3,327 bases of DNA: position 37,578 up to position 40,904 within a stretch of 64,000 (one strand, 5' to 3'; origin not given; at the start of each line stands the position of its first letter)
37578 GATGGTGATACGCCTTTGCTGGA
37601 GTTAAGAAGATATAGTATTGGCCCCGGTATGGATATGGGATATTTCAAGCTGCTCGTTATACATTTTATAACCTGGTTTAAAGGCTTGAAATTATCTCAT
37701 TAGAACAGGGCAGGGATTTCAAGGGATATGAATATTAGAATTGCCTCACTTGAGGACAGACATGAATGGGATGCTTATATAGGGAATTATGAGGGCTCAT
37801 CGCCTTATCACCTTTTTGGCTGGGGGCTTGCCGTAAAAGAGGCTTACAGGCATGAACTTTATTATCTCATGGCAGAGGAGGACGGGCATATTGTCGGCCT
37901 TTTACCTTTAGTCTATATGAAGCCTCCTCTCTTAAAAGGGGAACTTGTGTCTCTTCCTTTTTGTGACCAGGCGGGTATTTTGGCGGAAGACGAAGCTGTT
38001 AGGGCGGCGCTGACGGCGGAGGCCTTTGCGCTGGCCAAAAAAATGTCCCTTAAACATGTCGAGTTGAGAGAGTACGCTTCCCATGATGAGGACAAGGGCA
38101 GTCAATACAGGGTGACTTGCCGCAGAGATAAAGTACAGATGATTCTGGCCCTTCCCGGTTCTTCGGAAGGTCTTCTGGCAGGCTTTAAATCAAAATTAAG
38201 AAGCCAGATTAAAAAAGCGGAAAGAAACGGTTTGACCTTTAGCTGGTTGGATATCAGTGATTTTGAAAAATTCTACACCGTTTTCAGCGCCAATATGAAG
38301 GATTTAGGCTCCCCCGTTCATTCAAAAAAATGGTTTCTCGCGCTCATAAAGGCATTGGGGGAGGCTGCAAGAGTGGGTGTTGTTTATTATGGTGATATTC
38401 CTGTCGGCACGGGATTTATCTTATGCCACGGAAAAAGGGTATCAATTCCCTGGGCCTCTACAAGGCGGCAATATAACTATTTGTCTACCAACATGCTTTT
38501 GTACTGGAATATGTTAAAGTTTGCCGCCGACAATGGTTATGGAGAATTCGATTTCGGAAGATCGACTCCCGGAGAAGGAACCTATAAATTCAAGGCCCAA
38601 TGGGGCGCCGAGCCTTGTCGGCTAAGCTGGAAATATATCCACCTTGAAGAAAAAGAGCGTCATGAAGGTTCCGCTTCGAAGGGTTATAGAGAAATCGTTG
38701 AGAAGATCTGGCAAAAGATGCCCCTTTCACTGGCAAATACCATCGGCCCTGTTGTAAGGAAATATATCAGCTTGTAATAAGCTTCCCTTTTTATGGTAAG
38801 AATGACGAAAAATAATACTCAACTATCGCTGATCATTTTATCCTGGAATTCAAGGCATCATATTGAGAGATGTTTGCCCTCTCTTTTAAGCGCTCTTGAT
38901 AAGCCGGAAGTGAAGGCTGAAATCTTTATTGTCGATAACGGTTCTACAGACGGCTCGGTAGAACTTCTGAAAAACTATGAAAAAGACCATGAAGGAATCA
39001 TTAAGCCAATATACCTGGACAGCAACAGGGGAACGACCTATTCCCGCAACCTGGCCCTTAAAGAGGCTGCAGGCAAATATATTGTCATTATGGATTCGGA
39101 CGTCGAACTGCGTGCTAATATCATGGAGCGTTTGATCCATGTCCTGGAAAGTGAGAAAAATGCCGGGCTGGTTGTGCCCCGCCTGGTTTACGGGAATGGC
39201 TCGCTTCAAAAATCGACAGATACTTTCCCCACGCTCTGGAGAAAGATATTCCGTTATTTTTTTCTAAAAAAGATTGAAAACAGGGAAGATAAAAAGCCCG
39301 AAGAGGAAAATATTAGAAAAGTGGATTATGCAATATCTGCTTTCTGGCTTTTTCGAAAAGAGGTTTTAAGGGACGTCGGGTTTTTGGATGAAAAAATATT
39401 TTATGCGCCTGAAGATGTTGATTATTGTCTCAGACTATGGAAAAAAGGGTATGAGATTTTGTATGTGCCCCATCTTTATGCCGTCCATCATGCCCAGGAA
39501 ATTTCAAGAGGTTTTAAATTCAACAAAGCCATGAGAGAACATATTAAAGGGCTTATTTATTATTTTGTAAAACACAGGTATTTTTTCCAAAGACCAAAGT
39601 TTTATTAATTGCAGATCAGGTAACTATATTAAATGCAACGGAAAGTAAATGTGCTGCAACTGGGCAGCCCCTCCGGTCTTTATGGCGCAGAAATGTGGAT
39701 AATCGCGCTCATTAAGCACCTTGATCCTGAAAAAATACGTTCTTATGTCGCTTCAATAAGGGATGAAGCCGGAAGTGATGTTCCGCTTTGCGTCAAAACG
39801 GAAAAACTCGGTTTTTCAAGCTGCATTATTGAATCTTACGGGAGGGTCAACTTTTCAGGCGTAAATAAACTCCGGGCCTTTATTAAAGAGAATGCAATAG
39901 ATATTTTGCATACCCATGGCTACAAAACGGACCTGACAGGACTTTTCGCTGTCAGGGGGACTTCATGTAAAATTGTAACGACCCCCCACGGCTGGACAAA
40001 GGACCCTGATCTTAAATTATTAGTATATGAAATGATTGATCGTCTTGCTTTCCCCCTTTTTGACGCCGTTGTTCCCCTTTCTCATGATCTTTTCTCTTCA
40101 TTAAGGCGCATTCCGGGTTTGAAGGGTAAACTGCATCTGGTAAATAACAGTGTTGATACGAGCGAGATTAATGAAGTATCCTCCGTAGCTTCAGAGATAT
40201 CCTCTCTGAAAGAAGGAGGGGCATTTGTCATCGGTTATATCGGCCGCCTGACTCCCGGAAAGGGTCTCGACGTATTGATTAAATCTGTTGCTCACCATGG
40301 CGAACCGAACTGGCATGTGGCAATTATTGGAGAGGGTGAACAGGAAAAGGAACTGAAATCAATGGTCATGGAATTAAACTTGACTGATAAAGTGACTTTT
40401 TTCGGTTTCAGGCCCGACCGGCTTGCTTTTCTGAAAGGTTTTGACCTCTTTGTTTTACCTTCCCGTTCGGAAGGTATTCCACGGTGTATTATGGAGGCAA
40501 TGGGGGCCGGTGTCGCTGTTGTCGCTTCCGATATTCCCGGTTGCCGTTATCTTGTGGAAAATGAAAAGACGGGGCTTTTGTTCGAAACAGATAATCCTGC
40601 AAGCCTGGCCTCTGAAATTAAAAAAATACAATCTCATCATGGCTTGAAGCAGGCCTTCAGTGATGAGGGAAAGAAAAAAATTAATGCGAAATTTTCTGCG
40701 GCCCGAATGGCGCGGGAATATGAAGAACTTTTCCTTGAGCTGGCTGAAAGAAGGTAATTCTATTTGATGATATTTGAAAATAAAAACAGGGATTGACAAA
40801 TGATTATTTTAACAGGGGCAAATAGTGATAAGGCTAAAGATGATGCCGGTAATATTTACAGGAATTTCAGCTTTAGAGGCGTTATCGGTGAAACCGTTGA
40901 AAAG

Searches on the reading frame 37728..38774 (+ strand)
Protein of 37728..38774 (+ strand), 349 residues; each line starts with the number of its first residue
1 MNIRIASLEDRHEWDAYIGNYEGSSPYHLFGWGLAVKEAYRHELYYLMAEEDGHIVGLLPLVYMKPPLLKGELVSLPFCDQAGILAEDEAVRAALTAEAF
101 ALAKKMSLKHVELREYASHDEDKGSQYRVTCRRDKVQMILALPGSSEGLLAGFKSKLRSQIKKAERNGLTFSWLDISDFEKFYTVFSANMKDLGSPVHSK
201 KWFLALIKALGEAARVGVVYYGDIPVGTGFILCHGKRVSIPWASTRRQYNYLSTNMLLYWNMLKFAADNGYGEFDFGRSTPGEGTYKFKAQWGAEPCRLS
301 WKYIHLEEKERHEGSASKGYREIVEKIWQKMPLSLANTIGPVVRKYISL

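Call 41: search_protein_families(library=ncbifam, proteins=[window:37728-38774:+], max_evalue=1e-8)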
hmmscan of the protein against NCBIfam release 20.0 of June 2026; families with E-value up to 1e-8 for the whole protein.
window:37728-38774:+ (349 aa): 1 family
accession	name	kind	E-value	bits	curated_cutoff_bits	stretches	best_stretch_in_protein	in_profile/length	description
TIGR03019.1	pepcterm_femAB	equivalog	8.4e-88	294.6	260.35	1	13-347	2-329/330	FemAB family XrtA/PEP-CTERM system-associated protein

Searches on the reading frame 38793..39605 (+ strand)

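Call 41: search_protein_families(library=ncbifam, proteins=[window:38793-39605:+], max_evalue=1e-8)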
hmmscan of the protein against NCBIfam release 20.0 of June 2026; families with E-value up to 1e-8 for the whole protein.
window:38793-39605:+ (271 aa): 11 families
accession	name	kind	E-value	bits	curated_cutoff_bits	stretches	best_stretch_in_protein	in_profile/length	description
TIGR03965.1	mycofact_glyco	equivalog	1.8e-20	73.3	280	1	7-233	72-281/467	mycofactocin biosynthesis glycosyltransferase MftF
NF041875.1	EPS_EpsD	equivalog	4.5e-18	65.7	370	1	11-237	1-211/325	exopolysaccharide biosynthesis glycosyltransferase EpsD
NF047683.1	TeichurnBiosyTuaG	equivalog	9.7e-18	64.7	400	1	4-124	1-117/252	teichuronic acid biosynthesis protein TuaG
NF038302.1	EPS_HpsE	equivalog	1.8e-17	63.3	300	1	10-234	2-224/307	hormogonium polysaccharide biosynthesis glycosyltransferase HpsE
NF007482.0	PRK10073.1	equivalog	2.9e-17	62.7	423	1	4-120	1-112/334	glycosyltransferase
TIGR03937.1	PgaC_IcaA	equivalog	7e-16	58.2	422.3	1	6-127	42-159/407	poly-beta-1,6-N-acetyl-D-glucosamine synthase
TIGR01556.1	rhamnosyltran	subfamily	7.4e-16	58.2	200.55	1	40-234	20-202/281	rhamnosyltransferase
TIGR03111.1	glyc2_xrt_Gpos1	hypoth_equivalog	7.1e-15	54.7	363.95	1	6-200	46-235/439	TIGR03111 family XrtG-associated glycosyltransferase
NF038299.1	EPS_HpsN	equivalog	1.4e-09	37.3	425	0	11-237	3-225/317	hormogonium polysaccharide biosynthesis glycosyltransferase HpsN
TIGR04283.1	glyco_like_mftF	equivalog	2.7e-09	36.9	182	1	11-125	1-105/221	TIGR04283 family arsenosugar biosynthesis glycosyltransferase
NF053739.1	GlytfEpsEBac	equivalog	3.6e-09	36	450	0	12-127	4-116/265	glycosyltransferase EpsE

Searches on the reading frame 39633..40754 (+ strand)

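Call 41: search_protein_families(library=ncbifam, proteins=[window:39633-40754:+], max_evalue=1e-8)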
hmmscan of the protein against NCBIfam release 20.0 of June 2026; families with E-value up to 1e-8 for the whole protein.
window:39633-40754:+ (374 aa): 27 families (the best 25 are shown)
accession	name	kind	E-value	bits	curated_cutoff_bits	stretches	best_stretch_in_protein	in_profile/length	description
TIGR03088.1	stp2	hypoth_equivalog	2e-42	145.6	409.05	1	18-368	15-371/374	TIGR03088 family PEP-CTERM/XrtA system glycosyltransferase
NF041876.1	EPS_EpsE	equivalog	1.7e-27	96.7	400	1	187-361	204-387/389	exopolysaccharide biosynthesis GT4 family glycosyltransferase EpsE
TIGR03999.1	thiol_BshA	equivalog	1.6e-26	93.1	273.7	1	75-370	71-373/375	N-acetyl-alpha-D-glucosaminyl L-malate synthase BshA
TIGR04063.1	stp3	hypoth_equivalog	3.7e-25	88.6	442.05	1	119-370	134-395/397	TIGR04063 family PEP-CTERM/XrtA system glycosyltransferase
NF050063.1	ProtGlycPglJ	equivalog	5.2e-24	85.1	500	1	164-362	167-358/363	N-acetylgalactosamine-N,N'-diacetylbacillosaminyl-diphospho-undecaprenol 4-alpha-N-acetylgalactosaminyltransferase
NF046085.1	XrtY_assoc_Gly1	equivalog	1.9e-21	76.4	400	1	169-370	186-384/387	XrtY-associated glycosyltransferase XYAG1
NF047684.1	TeichurnBiosyTuaC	equivalog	3.7e-18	65.6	550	1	199-369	221-388/391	teichuronic acid biosynthesis protein TuaC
NF038011.1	PelF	equivalog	4.5e-17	62.3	100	1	185-367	294-489/489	GT4 family glycosyltransferase PelF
NF038229.1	Glyco4_Geo_Pelo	equivalog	7.7e-17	61.3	400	1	159-369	127-335/338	GPMC system family 4 glycosyltransferase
NF038298.1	EPS_HpsO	equivalog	1.1e-16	60.7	575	1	196-370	200-387/388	hormogonium polysaccharide biosynthesis glycosyltransferase HpsO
NF007396.0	PRK09922.1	equivalog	1.5e-16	60.3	385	1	186-336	171-327/361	lipopolysaccharide 1,6-galactosyltransferase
NF050056.1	ProtGlycPglH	equivalog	6.1e-16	58.4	600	1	76-367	73-350/354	GalNAc-alpha-(1->4)-GalNAc-alpha-(1->3)-diNAcBac-PP-undecaprenol alpha-1,4-N-acetyl-D-galactosaminyltransferase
TIGR04005.1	wcaL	equivalog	6.3e-15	54.9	537.6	1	199-366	224-402/406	colanic acid biosynthesis glycosyltransferase WcaL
NF047880.1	glyco_SdgA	exception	7.2e-15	54.5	800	1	181-364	300-484/488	serine-aspartate repeat adhesin O-glycosyltransferase SdgA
TIGR03449.1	mycothiol_MshA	equivalog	1e-14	54.3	462.5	1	197-367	220-400/406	D-inositol-3-phosphate glycosyltransferase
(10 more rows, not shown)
